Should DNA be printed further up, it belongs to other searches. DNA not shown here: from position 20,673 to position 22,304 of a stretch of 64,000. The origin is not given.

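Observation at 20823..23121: Translationally coupled AsnB-like adenylating enzyme (no glutaminase nucleophile) and RaSEA/TIGR01210-like radical SAM enzyme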

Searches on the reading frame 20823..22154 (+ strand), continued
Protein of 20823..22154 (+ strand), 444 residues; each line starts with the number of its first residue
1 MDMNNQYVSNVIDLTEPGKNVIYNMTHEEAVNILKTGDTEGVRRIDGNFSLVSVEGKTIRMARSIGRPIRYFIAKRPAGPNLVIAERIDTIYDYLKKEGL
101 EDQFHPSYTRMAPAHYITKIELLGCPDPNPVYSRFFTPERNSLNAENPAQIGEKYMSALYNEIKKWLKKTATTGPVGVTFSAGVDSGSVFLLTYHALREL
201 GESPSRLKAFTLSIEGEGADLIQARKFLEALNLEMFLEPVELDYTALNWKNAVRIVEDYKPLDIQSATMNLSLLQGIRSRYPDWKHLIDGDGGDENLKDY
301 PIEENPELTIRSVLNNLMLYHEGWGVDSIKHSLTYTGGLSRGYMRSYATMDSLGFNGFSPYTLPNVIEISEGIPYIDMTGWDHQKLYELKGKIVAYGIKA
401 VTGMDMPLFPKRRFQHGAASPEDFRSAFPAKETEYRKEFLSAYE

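Call 45: find_homologous_proteins(query=L071:5980-7320:+)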
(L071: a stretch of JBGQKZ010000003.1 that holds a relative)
Query L071:5980-7320:+ (447 aa): 8000 proteins with E <= 0.001 among 8000 candidates; the best 120 are listed.
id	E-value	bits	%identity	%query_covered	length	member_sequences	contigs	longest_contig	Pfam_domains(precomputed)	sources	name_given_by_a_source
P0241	0.0e+0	1011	100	99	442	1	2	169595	PF00733.28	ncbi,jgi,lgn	jgi:asparagine synthase (glutamine-hydrolysing)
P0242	1.9e-256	869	85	99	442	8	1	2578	PF00733.28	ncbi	-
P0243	2.3e-255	866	84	99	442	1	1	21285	PF00733.28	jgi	jgi:asparagine synthase (glutamine-hydrolysing)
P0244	5.3e-254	861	83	99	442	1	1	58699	PF00733.28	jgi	jgi:asparagine synthase (glutamine-hydrolysing)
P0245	2.7e-253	859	83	99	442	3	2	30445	PF00733.28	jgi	jgi:asparagine synthase (glutamine-hydrolysing)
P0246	2.0e-252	856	84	99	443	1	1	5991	PF00733.28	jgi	jgi:asparagine synthase (glutamine-hydrolysing)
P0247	3.7e-252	855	83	99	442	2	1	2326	PF00733.28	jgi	jgi:asparagine synthase (glutamine-hydrolysing)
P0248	1.2e-250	850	83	99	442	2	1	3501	PF00733.28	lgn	-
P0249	4.4e-250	848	82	99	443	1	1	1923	PF00733.28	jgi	jgi:asparagine synthase (glutamine-hydrolysing)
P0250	7.2e-249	844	82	98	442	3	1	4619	PF00733.28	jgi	jgi:asparagine synthase (glutamine-hydrolysing)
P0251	1.1e-247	840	81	99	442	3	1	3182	PF00733.28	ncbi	-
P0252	2.0e-247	839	82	99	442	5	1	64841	PF00733.28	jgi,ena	jgi:asparagine synthase (glutamine-hydrolysing)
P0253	5.6e-247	838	81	99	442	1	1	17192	PF00733.28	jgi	jgi:asparagine synthase (glutamine-hydrolysing)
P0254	8.0e-247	837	82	99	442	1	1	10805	PF00733.28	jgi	jgi:asparagine synthase (glutamine-hydrolysing)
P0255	1.2e-246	837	82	99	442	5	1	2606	PF00733.28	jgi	jgi:asparagine synthase (glutamine-hydrolysing)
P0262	1.3e-242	824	80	99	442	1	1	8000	PF00733.28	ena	-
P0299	4.5e-219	746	72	99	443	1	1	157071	PF00733.28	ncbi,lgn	ncbi:MAG: asparagine synthase-related protein [Pirellulales bacterium]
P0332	3.1e-214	730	71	99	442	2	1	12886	PF00733.28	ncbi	ncbi:MAG: asparagine synthase-related protein [Anaerolineales bacterium]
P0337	2.3e-213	727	71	99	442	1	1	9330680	PF00733.28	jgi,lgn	jgi:asparagine synthase (glutamine-hydrolysing)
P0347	9.9e-213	725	70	99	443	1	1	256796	PF00733.28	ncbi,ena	-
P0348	1.0e-212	725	71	99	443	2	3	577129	PF00733.28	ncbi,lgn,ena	-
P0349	1.1e-212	725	71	99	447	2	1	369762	PF00733.28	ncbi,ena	-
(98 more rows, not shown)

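Call 46: find_encoding_contigs(protein=P0337, flank=10000, max_places=1)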
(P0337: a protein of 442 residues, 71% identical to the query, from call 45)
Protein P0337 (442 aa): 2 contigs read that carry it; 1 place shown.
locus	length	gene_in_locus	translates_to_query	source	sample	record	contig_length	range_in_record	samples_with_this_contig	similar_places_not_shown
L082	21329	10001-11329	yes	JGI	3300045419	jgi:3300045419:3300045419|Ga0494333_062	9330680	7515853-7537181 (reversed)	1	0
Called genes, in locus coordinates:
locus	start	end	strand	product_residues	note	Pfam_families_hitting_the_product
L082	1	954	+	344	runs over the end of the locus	PF11376:DUF3179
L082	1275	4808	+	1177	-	PF00069:Pkinase, PF07714:PK_Tyr_Ser-Thr, PF24807:WD40_CDC20-Fz, PF23381:Beta-prop_IFT122_1st, PF24817:WD40_WDHD1_1st, PF25172:Beta-prop_WDR3_2nd, PF25173:Beta-prop_WDR3_1st, PF25174:Beta-prop_THOC3, +70 more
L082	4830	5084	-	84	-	-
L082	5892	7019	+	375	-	-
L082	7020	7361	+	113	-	-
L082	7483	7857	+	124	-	-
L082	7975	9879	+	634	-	PF01839:FG-GAP (faint), PF13517:FG-GAP_3, PF07593:UnbV_ASPIC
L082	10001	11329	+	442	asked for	PF00733:Asn_synthase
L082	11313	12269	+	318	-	PF04055:Radical_SAM (faint)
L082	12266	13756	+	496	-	PF01266:DAO, PF01494:FAD_binding_3 (faint), PF04820:Trp_halogenase (faint), PF13450:NAD_binding_8 (weak)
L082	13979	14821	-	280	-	PF00005:ABC_tran, PF13304:AAA_21 (faint)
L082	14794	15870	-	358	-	PF00528:BPD_transp_1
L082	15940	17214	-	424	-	PF13379:NMT1_2, PF09084:NMT1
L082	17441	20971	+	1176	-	PF00515:TPR_1 (faint), PF07719:TPR_2 (faint), PF13414:TPR_11 (faint), PF13428:TPR_14 (faint), PF13431:TPR_17 (faint), PF13432:TPR_16, PF13517:FG-GAP_3, PF07593:UnbV_ASPIC, +2 more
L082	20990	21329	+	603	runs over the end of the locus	PF01839:FG-GAP (faint), PF13517:FG-GAP_3, PF07593:UnbV_ASPIC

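Call 47: find_encoding_contigs(protein=P0299, flank=10000, max_places=1)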
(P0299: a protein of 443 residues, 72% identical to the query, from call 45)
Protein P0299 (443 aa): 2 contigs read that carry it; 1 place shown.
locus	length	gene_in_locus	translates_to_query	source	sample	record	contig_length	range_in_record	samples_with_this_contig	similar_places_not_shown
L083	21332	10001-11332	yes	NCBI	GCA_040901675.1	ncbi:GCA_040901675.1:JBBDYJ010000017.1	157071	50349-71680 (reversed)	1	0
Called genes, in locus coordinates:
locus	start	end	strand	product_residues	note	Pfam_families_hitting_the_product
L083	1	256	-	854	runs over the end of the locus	PF17892:Cadherin_5 (weak), PF17963:Big_9, PF17803:Cadherin_4, PF17892:Cadherin_5, PF17963:Big_9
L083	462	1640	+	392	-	PF06439:3keto-disac_hyd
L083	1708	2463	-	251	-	PF12840:HTH_20 (faint), PF18765:Polbeta (weak)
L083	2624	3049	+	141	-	PF00571:CBS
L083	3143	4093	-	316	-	PF02401:LYTB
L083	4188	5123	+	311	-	PF00494:SQS_PSY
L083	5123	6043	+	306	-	PF00494:SQS_PSY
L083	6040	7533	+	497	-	PF00070:Pyr_redox (faint), PF00890:FAD_binding_2 (weak), PF01134:GIDA (faint), PF01266:DAO (weak), PF03486:HI0933_like (faint), PF12831:FAD_oxidored, PF13450:NAD_binding_8, PF01593:Amino_oxidase, +1 more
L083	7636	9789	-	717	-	PF23500:DUF7133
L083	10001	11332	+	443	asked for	PF00733:Asn_synthase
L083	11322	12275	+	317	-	-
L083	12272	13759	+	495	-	PF01266:DAO (faint), PF01494:FAD_binding_3 (faint), PF04820:Trp_halogenase (faint)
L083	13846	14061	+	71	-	-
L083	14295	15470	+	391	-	-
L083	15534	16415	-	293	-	PF01048:PNP_UDP_1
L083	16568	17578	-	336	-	PF04055:Radical_SAM, PF11946:DUF3463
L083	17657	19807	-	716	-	PF07678:TED_complement (faint), PF13249:SQHop_cyclase_N, PF13243:SQHop_cyclase_C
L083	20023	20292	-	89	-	-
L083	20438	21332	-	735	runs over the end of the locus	-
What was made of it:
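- In L083 the triad sits inside a hopanoid cluster, between SQS_PSY x2 plus an amine oxidase and a PNP_UDP_1 gene, a DUF3463 radical SAM gene and squalene-hopene cyclase (call 47).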

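Call 48: find_encoding_contigs(protein=P0332, flank=10000, max_places=1)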
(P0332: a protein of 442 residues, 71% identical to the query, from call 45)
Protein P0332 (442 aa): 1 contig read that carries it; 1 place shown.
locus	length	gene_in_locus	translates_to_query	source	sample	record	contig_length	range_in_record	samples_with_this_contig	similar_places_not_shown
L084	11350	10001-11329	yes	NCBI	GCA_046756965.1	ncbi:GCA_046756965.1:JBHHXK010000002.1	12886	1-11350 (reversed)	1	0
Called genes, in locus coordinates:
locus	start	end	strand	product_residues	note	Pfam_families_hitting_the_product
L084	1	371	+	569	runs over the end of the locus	PF13517:FG-GAP_3, PF01839:FG-GAP (weak), PF13517:FG-GAP_3, PF07593:UnbV_ASPIC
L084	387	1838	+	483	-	PF07676:PD40 (faint), PF26549:Tricorn_N (weak), PF18582:HZS_alpha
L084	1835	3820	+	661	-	PF00034:Cytochrom_C (faint), PF03150:CCP_MauG (faint), PF08450:SGL (faint), PF22494:choice_anch_I (faint), PF02239:Cytochrom_D1 (faint), PF10282:Lactonase (faint), PF21783:YNCE (faint), PF25174:Beta-prop_THOC3 (faint)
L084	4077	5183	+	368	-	PF07494:Reg_prop (faint)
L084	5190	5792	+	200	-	PF01042:Ribonuc_L-PSP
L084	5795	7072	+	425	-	PF13433:Peripla_BP_5, PF13458:Peripla_BP_6, PF01094:ANF_receptor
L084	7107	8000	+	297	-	PF00793:DAHP_synth_1, PF03102:NeuB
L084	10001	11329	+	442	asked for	PF00733:Asn_synthase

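Call 49: find_encoding_contigs(protein=P0348, flank=10000, max_places=1)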
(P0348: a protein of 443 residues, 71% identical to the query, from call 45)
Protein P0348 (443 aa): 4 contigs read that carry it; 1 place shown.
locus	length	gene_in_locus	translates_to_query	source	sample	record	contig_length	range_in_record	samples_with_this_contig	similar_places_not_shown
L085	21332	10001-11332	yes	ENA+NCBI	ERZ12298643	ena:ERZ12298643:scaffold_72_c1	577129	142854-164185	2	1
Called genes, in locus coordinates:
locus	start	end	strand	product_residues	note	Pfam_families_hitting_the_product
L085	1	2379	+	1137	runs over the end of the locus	-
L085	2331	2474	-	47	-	-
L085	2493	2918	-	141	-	-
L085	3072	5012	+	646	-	PF02878:PGM_PMM_I, PF02879:PGM_PMM_II, PF02880:PGM_PMM_III, PF00408:PGM_PMM_IV (faint)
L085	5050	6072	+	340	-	PF24814:WD40_Prp19, PF25174:Beta-prop_THOC3, PF25391:WD40_Gbeta, PF25175:Beta-prop_WDR5, PF23381:Beta-prop_IFT122_1st, PF25175:Beta-prop_WDR5, PF26550:Tricorn_2nd, PF25174:Beta-prop_THOC3, +27 more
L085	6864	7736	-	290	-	PF01634:HisG, PF08029:HisG_C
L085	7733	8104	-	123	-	PF01502:PRA-CH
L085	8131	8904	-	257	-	PF13717:Zn_ribbon_4 (weak)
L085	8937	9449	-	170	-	PF00156:Pribosyltran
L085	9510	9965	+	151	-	PF00583:Acetyltransf_1, PF13508:Acetyltransf_7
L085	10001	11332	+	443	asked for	PF00733:Asn_synthase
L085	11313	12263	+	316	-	PF04055:Radical_SAM (faint)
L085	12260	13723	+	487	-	PF00070:Pyr_redox (faint), PF01266:DAO, PF01494:FAD_binding_3 (faint), PF07992:Pyr_redox_2 (faint), PF12831:FAD_oxidored (faint), PF04820:Trp_halogenase (weak)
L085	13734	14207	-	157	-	PF06718:DUF1203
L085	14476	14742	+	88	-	-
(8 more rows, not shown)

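Call 50: find_encoding_contigs(protein=P0349, flank=10000, max_places=1)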
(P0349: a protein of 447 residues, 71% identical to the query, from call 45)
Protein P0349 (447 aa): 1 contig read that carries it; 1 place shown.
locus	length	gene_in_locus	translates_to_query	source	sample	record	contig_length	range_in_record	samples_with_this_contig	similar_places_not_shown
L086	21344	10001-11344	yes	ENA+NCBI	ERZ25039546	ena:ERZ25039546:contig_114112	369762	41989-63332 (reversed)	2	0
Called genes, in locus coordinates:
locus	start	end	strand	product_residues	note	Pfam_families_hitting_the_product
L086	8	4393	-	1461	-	PF00005:ABC_tran (faint), PF02463:SMC_N (faint), PF03193:RsgA_GTPase (faint), PF13191:AAA_16 (faint), PF17760:UvrA_inter, PF17755:UvrA_DNA-bind, PF17760:UvrA_inter, PF17755:UvrA_DNA-bind, +7 more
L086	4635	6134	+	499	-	PF01266:DAO (weak), PF13450:NAD_binding_8, PF01593:Amino_oxidase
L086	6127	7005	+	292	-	PF00248:Aldo_ket_red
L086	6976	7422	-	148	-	-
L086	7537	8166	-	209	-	PF00072:Response_reg, PF08281:Sigma70_r4_2 (faint), PF00196:GerE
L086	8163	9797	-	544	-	PF00989:PAS, PF08448:PAS_4 (faint), PF13426:PAS_9 (weak), PF08447:PAS_3, PF00512:HisKA, PF02518:HATPase_c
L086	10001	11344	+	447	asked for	PF00733:Asn_synthase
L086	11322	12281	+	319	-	PF04055:Radical_SAM (weak)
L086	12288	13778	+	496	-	PF01266:DAO, PF01494:FAD_binding_3 (faint), PF13450:NAD_binding_8 (faint), PF04820:Trp_halogenase (weak)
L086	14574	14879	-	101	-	-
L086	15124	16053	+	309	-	PF13487:HD_5 (faint)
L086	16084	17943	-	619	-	PF00654:Voltage_CLC, PF00571:CBS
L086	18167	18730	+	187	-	PF01966:HD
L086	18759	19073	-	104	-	-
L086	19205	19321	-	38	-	-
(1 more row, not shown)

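Call 51: find_encoding_contigs(protein=P0347, flank=10000, max_places=1)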
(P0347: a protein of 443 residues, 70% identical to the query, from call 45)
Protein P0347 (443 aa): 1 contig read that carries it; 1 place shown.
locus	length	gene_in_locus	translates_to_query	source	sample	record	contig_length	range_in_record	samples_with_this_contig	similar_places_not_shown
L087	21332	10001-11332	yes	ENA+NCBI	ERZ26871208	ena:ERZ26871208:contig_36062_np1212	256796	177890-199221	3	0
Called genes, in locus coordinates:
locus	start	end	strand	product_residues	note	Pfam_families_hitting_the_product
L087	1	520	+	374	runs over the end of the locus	-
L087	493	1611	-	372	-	PF00873:ACR_tran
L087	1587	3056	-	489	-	PF25917:BSH_RND, PF25944:Beta-barrel_RND (weak)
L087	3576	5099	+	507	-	PF13517:FG-GAP_3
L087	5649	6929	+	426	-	-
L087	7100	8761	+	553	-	PF01839:FG-GAP (weak), PF13517:FG-GAP_3, PF07593:UnbV_ASPIC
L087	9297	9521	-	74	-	-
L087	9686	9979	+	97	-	-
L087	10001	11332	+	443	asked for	PF00733:Asn_synthase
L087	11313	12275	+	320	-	PF04055:Radical_SAM (weak)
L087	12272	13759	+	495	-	PF01266:DAO (faint), PF01494:FAD_binding_3 (faint), PF04820:Trp_halogenase (faint)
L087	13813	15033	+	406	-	PF00067:p450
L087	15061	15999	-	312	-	PF00561:Abhydrolase_1, PF12146:Hydrolase_4, PF12697:Abhydrolase_6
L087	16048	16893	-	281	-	PF05118:Asp_Arg_Hydrox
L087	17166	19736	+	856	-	PF00930:DPPIV_N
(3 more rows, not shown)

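Call 52: search_solved_structures(query=L071:8263-9747:+, max_evalue=0.01)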
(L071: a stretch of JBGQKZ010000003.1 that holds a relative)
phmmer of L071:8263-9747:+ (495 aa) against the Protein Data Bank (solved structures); distinct sequences matched with E-value up to 0.01: 20.
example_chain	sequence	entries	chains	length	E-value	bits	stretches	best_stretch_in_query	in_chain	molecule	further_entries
7xgb_A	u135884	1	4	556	4.5e-49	170.4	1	8-417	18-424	Tetracycline 7-halogenase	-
7v0b_A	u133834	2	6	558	4.5e-49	170.4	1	8-417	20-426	Tetracycline 7-halogenase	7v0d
6bzt_A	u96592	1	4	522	1.7e-48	168.4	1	6-414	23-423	Halogenase PltM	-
6bza_A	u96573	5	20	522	2.3e-48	168.1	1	6-414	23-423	Halogenase PltM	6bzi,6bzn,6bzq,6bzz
3nix_A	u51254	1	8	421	6.6e-21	77.5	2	132-349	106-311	Flavoprotein/dehydrogenase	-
5buk_A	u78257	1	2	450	7.5e-19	70.7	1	7-385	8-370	FADH2-dependent halogenase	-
7fco_A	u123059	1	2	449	4.3e-17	64.9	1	7-384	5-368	ChlB4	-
5dbj_E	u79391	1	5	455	1.3e-16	63.3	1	7-350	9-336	FADH2-dependent halogenase PltA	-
3i3l_A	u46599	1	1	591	5e-14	54.7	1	131-373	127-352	Alkylhalidase CmlS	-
5bul_A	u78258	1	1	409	2.5e-12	49.2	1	6-66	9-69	flavin-dependent halogenase triple mutant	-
5bva_A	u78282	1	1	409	9.9e-12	47.2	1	6-66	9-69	flavin-dependent halogenase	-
8zop_A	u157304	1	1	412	3.8e-09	38.6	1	251-360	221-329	Halogenase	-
8gu0_A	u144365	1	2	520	6.4e-09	37.9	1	7-64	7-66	Non-heme halogenase radH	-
3e1t_A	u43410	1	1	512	1.1e-07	33.8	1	8-411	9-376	Halogenase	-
5wgv_A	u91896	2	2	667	0.0004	22.1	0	6-53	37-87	Flavin-dependent halogenase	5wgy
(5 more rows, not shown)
